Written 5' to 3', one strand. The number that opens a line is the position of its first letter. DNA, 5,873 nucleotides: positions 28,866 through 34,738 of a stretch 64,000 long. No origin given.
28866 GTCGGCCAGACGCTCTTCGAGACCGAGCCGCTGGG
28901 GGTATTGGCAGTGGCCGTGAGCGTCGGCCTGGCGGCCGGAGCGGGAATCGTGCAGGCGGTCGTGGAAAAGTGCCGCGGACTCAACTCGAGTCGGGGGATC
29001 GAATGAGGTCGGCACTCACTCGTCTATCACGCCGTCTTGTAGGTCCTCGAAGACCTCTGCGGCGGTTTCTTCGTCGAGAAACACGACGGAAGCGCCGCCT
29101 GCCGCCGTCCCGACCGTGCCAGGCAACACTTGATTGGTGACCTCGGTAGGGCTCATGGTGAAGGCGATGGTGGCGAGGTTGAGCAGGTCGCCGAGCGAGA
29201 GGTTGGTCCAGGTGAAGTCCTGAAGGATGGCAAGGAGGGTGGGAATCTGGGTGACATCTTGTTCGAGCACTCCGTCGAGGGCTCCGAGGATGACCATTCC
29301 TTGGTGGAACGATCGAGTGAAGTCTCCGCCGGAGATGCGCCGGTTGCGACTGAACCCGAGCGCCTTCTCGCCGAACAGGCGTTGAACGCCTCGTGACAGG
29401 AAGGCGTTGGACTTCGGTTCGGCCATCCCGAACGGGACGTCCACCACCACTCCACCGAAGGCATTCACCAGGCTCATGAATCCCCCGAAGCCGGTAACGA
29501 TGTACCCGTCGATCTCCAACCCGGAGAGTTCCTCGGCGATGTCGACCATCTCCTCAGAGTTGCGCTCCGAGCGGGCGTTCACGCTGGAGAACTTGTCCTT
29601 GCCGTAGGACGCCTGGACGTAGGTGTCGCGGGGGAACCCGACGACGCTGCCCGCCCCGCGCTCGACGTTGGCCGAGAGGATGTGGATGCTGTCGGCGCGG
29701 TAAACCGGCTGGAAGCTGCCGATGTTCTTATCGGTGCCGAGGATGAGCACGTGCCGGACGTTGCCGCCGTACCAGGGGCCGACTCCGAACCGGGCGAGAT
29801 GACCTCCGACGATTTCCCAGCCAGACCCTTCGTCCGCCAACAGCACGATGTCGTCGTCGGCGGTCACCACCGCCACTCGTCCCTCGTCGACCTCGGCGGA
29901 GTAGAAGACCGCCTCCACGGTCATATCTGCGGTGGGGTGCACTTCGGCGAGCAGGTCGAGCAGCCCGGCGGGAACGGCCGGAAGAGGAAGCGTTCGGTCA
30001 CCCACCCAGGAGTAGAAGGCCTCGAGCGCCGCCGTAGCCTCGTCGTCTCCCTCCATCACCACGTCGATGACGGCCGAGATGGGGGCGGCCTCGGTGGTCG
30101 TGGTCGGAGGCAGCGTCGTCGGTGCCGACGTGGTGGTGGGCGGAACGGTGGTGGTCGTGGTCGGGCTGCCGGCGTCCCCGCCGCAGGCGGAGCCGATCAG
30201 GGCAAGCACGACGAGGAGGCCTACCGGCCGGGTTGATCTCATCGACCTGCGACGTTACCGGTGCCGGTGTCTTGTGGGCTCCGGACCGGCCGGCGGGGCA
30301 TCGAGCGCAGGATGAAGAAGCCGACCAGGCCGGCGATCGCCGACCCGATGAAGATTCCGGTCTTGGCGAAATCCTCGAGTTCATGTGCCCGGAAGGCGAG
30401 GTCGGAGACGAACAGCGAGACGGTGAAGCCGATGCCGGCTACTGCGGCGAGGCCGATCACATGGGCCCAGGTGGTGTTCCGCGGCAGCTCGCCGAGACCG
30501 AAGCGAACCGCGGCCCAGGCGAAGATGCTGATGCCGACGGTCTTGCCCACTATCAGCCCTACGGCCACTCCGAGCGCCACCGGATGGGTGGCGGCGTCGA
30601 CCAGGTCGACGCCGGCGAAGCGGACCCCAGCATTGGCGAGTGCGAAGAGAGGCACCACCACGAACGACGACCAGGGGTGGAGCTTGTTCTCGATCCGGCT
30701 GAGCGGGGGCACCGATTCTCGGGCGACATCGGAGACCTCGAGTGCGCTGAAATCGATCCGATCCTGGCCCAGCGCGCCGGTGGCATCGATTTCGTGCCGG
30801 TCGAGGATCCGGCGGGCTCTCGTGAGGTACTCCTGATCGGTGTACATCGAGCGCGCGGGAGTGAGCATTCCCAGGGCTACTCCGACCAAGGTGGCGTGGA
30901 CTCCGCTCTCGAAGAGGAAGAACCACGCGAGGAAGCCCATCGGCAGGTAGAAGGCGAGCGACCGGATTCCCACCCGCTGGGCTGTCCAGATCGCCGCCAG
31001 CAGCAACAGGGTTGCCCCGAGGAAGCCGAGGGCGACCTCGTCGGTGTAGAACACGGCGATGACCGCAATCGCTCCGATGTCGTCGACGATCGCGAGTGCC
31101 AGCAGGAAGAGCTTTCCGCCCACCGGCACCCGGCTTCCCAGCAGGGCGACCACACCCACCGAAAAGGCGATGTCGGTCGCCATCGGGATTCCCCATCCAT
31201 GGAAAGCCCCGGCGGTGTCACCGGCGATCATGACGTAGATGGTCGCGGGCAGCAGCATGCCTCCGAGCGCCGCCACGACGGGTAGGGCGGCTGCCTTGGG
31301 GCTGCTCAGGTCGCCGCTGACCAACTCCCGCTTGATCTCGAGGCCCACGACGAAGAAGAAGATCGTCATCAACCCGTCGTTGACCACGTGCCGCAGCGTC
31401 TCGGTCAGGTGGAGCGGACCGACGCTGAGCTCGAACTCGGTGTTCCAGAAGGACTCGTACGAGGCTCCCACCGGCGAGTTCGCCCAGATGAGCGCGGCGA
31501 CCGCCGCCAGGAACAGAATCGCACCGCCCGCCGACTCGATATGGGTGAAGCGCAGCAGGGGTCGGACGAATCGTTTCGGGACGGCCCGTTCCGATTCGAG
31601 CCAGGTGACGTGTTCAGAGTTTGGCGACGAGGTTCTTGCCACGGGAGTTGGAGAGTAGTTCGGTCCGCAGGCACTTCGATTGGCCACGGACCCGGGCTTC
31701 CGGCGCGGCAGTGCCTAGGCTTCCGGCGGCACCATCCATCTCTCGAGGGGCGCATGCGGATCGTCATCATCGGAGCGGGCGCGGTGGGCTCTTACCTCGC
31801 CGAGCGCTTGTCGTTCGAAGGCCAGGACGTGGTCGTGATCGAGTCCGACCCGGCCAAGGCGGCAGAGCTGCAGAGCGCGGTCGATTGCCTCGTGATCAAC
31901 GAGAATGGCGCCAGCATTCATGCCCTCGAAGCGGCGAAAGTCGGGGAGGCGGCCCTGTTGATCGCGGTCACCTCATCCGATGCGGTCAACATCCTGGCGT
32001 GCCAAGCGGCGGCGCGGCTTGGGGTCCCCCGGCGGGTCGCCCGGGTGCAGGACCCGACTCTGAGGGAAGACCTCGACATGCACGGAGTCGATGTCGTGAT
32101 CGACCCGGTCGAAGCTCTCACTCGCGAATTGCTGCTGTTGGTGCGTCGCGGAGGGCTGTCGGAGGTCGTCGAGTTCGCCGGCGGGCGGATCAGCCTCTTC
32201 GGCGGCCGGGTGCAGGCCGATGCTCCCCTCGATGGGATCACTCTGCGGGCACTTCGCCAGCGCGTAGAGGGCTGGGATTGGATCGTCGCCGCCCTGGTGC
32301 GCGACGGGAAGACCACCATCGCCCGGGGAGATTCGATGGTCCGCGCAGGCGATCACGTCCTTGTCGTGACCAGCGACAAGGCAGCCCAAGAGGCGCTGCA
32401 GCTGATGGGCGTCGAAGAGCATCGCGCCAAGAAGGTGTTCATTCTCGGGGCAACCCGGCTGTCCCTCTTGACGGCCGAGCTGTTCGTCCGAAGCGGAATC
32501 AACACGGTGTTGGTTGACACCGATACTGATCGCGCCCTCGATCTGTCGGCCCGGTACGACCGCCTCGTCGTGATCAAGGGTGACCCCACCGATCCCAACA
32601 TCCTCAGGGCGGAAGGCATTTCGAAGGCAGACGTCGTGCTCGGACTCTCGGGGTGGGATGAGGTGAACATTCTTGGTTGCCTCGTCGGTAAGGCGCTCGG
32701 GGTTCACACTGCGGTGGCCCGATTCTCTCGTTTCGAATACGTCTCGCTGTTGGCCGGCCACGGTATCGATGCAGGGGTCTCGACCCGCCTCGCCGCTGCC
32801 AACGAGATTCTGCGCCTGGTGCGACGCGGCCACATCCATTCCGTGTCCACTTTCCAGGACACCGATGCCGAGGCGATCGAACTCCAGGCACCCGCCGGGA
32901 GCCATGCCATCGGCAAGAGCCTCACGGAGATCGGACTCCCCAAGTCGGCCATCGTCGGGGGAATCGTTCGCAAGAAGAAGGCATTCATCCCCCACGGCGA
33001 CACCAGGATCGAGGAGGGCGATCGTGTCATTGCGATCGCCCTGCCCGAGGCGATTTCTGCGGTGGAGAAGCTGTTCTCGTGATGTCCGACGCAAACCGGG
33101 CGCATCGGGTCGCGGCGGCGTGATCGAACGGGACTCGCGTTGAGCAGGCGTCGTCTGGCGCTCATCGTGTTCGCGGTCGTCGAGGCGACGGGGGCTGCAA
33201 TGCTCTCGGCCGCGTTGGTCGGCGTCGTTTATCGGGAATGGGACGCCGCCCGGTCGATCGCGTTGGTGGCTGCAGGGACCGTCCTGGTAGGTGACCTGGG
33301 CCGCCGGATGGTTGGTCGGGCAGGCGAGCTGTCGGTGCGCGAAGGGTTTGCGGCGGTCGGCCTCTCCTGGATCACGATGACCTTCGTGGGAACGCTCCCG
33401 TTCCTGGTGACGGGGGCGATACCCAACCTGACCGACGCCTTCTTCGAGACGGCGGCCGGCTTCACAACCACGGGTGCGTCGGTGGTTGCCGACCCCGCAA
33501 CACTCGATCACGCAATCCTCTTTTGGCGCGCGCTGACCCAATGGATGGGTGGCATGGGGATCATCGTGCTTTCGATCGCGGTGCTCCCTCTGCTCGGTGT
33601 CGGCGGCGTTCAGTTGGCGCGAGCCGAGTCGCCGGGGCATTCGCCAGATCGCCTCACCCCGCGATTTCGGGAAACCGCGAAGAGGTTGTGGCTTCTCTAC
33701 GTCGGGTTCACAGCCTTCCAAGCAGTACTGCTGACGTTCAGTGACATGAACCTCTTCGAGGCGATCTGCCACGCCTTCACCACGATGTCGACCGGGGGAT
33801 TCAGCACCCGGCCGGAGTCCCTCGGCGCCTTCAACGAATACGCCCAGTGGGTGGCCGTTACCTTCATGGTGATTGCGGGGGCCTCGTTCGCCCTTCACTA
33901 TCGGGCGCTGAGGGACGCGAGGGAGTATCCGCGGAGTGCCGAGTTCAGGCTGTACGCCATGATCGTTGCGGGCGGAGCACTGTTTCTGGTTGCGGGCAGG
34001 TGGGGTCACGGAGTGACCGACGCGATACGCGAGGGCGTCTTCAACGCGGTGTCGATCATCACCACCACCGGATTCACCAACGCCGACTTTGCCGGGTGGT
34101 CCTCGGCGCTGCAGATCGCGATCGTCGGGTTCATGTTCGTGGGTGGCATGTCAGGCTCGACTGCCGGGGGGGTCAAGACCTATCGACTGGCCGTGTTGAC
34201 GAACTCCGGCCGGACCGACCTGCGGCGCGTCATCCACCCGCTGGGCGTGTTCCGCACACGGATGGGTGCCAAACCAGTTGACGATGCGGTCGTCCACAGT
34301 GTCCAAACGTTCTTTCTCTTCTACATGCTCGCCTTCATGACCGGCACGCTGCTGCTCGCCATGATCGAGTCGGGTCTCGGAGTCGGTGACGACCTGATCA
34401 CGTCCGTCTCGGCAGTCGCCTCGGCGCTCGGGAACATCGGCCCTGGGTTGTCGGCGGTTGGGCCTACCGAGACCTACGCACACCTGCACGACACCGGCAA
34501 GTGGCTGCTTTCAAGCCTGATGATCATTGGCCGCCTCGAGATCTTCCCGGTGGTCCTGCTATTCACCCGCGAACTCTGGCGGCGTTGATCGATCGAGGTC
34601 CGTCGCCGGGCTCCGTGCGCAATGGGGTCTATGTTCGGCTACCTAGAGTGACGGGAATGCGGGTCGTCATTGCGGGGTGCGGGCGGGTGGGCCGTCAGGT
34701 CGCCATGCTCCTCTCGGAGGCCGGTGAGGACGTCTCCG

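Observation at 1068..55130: Most intergenic spacers are built from tandem repeats with a strict 7-nt period, in many different unit sequences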

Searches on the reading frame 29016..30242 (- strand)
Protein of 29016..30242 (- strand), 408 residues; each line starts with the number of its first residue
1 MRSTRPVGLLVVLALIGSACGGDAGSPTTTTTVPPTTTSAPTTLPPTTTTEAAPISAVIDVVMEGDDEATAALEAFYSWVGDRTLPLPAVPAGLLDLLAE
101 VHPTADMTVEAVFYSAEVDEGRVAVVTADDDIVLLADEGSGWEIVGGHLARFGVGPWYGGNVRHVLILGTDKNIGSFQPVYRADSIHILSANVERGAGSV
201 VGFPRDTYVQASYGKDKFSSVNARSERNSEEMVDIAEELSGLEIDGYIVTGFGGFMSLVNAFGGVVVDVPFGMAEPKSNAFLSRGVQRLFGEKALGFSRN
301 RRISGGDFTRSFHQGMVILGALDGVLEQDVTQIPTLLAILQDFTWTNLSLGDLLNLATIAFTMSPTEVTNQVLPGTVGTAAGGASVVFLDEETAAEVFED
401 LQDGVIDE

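Call 55: search_protein_families(library=pfam, proteins=[window:29016-30242:-], max_evalue=0.0001)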
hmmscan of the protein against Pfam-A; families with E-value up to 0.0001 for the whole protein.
window:29016-30242:- (408 aa): 1 family
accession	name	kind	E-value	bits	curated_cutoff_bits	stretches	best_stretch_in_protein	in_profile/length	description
PF03816.19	LytR_cpsA_psr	-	7.8e-23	81.7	24.6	1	182-318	1-141/150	LytR_cpsA_psr family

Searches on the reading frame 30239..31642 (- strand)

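Call 55: search_protein_families(library=pfam, proteins=[window:30239-31642:-], max_evalue=0.0001)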
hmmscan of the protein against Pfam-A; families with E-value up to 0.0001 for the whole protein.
window:30239-31642:- (467 aa): 1 family
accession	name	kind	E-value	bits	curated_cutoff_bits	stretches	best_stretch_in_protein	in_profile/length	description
PF06965.17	Na_H_antiport_1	-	9.7e-143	476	23.5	1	31-445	2-374/374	Na+/H+ antiporter 1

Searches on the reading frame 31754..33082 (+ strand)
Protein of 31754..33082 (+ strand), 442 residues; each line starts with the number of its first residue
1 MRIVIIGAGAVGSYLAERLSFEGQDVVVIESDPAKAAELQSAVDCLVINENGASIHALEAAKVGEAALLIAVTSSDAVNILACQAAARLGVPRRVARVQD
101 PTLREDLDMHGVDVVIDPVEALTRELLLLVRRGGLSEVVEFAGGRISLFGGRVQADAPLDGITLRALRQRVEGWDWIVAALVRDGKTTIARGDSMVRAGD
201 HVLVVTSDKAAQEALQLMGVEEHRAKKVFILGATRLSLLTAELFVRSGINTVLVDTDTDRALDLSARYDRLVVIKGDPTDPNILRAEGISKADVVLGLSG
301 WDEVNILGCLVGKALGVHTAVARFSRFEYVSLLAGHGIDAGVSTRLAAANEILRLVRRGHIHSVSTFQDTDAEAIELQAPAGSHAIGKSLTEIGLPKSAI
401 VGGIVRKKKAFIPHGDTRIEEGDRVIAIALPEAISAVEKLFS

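Call 55: search_protein_families(library=pfam, proteins=[window:31754-33082:+], max_evalue=0.0001)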
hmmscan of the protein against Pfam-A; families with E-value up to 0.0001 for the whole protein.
window:31754-33082:+ (442 aa): 9 families
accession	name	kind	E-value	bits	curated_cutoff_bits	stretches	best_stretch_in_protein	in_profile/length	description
PF02254.24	TrkA_N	-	1e-42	145.6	23.8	2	3-118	1-116/116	TrkA-N domain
PF02080.26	TrkA_C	-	3.9e-28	97.6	27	2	376-441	3-70/71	TrkA-C domain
PF03807.23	F420_oxidored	-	1.6e-06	29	21.6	1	2-79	1-74/94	NADP oxidoreductase coenzyme F420-dependent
PF03435.24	Sacchrp_dh_NADP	-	2.2e-06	28.5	25.1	0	3-64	1-59/129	Saccharopine dehydrogenase NADP binding domain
PF13241.12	NAD_binding_7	-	4.4e-06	27.7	22.1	1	2-97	9-93/104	Putative NAD(P)-binding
PF02558.23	ApbA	-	5.1e-06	26.6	22.2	1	3-55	1-50/150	Ketopantoate reductase PanE/ApbA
PF01488.26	Shikimate_DH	-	1.1e-05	26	24.3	0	2-44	14-57/138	Shikimate / quinate 5-dehydrogenase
PF03721.20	UDPG_MGDP_dh_N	-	3.2e-05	24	27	0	1-43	1-43/187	UDP-glucose/GDP-mannose dehydrogenase family, NAD binding domain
PF02737.24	3HCDH_N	-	3.7e-05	24.2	22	0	3-67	2-64/180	3-hydroxyacyl-CoA dehydrogenase, NAD binding domain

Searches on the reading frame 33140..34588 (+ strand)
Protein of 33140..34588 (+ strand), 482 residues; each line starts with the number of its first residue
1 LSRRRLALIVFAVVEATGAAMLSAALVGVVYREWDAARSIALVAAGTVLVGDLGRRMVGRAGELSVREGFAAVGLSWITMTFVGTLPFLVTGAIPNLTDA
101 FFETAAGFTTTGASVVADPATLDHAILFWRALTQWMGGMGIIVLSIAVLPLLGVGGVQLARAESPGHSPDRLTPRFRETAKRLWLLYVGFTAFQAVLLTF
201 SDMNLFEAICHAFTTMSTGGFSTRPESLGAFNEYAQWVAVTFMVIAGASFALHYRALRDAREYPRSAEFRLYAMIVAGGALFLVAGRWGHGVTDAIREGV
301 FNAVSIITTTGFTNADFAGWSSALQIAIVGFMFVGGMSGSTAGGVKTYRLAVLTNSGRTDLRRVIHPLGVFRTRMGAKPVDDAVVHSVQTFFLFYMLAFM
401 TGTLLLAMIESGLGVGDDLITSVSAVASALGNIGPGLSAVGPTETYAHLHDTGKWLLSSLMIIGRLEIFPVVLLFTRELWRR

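Call 55: search_protein_families(library=pfam, proteins=[window:33140-34588:+], max_evalue=0.0001)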
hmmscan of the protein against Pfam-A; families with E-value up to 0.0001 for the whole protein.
window:33140-34588:+ (482 aa): 1 family
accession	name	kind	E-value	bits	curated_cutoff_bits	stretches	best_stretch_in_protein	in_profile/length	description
PF02386.22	TrkH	-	2.5e-73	247.7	27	2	63-259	29-243/502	Cation transport protein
